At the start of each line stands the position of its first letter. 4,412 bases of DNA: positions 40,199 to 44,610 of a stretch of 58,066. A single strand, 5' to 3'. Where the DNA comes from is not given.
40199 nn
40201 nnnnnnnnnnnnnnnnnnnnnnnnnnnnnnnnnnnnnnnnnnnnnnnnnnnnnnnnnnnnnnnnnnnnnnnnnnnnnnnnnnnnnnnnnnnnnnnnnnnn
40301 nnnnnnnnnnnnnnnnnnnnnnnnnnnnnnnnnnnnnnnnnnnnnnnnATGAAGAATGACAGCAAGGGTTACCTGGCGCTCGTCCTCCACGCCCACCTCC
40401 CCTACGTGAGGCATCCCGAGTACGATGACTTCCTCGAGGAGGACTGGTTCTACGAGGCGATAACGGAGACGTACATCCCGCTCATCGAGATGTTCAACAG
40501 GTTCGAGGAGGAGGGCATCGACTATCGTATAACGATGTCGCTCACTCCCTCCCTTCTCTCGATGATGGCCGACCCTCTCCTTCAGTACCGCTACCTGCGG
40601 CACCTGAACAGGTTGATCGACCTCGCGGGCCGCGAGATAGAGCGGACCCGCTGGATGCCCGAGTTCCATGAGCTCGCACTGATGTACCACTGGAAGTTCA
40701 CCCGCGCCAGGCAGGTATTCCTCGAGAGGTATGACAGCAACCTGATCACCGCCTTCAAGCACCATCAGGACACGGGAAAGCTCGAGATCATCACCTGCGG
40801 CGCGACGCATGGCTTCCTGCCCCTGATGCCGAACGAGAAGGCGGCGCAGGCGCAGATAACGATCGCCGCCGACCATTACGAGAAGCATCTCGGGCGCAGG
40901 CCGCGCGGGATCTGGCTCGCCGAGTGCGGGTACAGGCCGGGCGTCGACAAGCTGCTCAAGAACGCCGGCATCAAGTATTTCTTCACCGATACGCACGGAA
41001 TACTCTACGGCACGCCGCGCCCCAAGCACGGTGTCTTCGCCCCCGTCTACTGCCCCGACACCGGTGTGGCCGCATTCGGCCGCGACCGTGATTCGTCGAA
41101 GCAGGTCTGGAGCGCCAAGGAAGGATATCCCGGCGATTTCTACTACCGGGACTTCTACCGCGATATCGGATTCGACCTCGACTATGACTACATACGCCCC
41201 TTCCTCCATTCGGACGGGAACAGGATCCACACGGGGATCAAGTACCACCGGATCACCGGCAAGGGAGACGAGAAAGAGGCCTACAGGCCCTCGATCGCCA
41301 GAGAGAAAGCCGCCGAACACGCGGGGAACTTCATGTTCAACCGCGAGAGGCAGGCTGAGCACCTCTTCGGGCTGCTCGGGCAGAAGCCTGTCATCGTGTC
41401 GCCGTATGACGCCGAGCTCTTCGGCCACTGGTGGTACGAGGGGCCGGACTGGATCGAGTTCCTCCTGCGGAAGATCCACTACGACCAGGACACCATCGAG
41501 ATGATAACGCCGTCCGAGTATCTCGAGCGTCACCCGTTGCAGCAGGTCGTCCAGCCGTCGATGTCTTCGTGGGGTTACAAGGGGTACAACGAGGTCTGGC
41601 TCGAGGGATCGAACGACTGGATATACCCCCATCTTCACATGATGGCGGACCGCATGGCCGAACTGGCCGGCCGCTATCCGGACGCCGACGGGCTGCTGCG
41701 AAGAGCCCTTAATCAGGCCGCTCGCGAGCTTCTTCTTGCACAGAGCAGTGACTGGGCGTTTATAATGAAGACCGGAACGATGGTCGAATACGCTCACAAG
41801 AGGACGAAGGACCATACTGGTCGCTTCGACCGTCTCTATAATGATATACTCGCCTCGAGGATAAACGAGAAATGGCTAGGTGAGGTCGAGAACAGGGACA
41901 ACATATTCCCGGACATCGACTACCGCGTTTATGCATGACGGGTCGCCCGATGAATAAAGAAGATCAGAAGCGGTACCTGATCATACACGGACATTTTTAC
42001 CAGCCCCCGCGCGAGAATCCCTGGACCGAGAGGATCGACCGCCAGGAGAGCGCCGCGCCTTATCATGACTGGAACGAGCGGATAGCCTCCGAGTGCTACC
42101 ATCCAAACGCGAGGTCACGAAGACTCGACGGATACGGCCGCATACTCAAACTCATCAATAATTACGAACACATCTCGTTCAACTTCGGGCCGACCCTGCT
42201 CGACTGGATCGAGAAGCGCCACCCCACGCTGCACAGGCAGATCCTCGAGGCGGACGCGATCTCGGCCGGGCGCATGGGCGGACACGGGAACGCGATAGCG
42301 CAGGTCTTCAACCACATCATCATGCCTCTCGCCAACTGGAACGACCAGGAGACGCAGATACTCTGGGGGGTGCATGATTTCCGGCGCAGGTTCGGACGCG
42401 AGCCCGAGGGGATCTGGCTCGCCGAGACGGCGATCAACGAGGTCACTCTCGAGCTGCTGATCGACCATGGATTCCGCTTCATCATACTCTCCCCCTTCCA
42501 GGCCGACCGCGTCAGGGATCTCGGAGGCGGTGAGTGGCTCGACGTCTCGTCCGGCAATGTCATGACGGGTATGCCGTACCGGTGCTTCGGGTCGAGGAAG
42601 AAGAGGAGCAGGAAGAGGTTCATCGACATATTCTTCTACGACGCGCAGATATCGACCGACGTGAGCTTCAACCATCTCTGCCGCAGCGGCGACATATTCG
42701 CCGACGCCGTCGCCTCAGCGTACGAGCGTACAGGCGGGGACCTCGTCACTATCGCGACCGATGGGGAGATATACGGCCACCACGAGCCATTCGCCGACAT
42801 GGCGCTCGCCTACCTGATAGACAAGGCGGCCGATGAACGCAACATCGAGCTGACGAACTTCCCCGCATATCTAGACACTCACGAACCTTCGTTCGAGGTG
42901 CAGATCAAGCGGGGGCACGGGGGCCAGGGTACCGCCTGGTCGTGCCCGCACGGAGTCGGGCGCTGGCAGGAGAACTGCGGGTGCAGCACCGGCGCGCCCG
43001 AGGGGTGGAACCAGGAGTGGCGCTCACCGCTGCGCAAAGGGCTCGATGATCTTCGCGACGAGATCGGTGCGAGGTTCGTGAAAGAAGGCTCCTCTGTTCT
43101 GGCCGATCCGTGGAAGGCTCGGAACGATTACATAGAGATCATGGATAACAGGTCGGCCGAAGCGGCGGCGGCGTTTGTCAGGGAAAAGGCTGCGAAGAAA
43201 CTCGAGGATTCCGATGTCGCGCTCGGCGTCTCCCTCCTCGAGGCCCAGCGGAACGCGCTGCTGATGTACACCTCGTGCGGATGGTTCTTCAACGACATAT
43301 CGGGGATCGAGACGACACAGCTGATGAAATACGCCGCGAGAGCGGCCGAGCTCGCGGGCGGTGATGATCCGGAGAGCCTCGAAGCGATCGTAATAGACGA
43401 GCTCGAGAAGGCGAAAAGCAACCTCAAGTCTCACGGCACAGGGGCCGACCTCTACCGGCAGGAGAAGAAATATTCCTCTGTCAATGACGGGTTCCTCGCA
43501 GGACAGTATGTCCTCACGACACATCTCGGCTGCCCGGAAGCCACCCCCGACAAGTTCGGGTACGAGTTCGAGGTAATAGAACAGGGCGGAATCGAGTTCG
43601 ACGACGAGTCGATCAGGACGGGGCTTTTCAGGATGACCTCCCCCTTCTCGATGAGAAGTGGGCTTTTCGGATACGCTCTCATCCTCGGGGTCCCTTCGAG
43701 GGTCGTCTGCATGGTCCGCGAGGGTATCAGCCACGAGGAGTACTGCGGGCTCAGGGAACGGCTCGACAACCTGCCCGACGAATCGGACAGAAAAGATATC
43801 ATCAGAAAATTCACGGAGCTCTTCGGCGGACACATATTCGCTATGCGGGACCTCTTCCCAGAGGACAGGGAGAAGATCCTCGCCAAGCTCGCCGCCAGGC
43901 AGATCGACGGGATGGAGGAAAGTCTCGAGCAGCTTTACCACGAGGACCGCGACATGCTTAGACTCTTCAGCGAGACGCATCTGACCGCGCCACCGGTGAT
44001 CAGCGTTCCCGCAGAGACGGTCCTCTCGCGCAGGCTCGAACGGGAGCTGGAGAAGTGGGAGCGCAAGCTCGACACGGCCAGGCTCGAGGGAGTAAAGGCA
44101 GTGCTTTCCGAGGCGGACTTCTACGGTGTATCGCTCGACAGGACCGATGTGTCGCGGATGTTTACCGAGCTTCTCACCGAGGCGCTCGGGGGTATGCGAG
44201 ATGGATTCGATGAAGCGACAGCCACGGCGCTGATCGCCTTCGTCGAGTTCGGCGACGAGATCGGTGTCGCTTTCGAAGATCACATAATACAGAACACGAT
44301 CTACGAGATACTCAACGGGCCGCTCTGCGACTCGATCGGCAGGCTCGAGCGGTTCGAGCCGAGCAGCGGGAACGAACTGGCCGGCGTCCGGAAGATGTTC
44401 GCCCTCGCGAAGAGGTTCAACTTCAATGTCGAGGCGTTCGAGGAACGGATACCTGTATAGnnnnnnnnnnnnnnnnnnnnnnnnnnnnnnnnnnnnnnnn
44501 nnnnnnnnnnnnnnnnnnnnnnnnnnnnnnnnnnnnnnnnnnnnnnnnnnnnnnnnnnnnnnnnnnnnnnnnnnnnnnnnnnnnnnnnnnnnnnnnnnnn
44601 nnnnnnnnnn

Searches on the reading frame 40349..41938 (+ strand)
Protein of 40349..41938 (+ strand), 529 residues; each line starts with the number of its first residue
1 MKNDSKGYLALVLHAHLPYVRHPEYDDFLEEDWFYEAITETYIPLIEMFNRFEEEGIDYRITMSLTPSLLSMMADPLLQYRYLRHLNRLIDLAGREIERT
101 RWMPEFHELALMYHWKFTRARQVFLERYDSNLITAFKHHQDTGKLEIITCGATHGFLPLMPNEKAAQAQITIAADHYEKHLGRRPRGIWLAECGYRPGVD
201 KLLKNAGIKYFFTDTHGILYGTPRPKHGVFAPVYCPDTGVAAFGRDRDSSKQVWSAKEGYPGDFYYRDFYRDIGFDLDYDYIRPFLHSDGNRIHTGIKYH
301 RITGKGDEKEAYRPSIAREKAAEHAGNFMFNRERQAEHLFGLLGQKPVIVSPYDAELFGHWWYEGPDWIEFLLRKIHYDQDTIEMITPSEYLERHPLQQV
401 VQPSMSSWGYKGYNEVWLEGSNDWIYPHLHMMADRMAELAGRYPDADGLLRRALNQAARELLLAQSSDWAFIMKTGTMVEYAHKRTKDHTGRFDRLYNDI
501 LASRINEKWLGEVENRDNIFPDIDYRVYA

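Call 15: search_protein_families(library=pfam, proteins=[window:40349-41938:+], max_evalue=0.001)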
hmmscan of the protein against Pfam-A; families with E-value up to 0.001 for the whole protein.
window:40349-41938:+ (529 aa): 2 families
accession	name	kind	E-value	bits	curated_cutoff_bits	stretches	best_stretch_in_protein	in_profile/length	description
PF03065.20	Glyco_hydro_57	-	9.2e-46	156.9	21.2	1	10-401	1-288/291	Glycosyl hydrolase family 57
PF09210.16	BE_C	-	1.5e-43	147.7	25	1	428-528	1-101/101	1,4-alpha-glucan branching enzyme, C-terminal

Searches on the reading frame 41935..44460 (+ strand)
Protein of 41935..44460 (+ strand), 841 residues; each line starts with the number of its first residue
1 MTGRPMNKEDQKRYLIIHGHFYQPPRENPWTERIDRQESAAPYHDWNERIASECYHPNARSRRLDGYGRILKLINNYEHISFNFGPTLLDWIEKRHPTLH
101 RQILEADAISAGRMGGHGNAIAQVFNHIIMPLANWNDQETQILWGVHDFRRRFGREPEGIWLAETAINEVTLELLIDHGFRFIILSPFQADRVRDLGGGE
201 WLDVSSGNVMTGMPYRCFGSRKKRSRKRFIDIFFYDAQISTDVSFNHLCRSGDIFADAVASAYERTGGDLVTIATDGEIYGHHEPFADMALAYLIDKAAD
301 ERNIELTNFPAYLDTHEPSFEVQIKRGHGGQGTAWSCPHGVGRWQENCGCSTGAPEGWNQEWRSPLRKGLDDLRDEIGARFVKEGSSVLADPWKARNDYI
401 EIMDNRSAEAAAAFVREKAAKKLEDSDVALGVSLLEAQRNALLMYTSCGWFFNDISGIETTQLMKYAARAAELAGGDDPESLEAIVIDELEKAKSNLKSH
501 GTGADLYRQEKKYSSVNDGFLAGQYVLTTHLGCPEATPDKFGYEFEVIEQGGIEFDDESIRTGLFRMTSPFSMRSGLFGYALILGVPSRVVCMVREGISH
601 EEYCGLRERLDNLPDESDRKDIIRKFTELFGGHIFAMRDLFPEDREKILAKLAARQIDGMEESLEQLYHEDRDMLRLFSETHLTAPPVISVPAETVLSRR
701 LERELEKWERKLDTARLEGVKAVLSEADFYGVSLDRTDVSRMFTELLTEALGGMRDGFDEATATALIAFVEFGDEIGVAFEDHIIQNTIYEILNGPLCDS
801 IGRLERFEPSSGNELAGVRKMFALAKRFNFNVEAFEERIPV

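Call 15: search_protein_families(library=pfam, proteins=[window:41935-44460:+], max_evalue=0.001)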
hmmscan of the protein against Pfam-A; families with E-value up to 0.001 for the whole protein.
window:41935-44460:+ (841 aa): 2 families
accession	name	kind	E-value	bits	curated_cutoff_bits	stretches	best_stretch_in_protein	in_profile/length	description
PF12055.13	DUF3536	-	1.6e-69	234.9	25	1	358-641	1-284/284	Domain of unknown function (DUF3536)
PF03065.20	Glyco_hydro_57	-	9.9e-15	55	21.2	1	116-318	101-284/291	Glycosyl hydrolase family 57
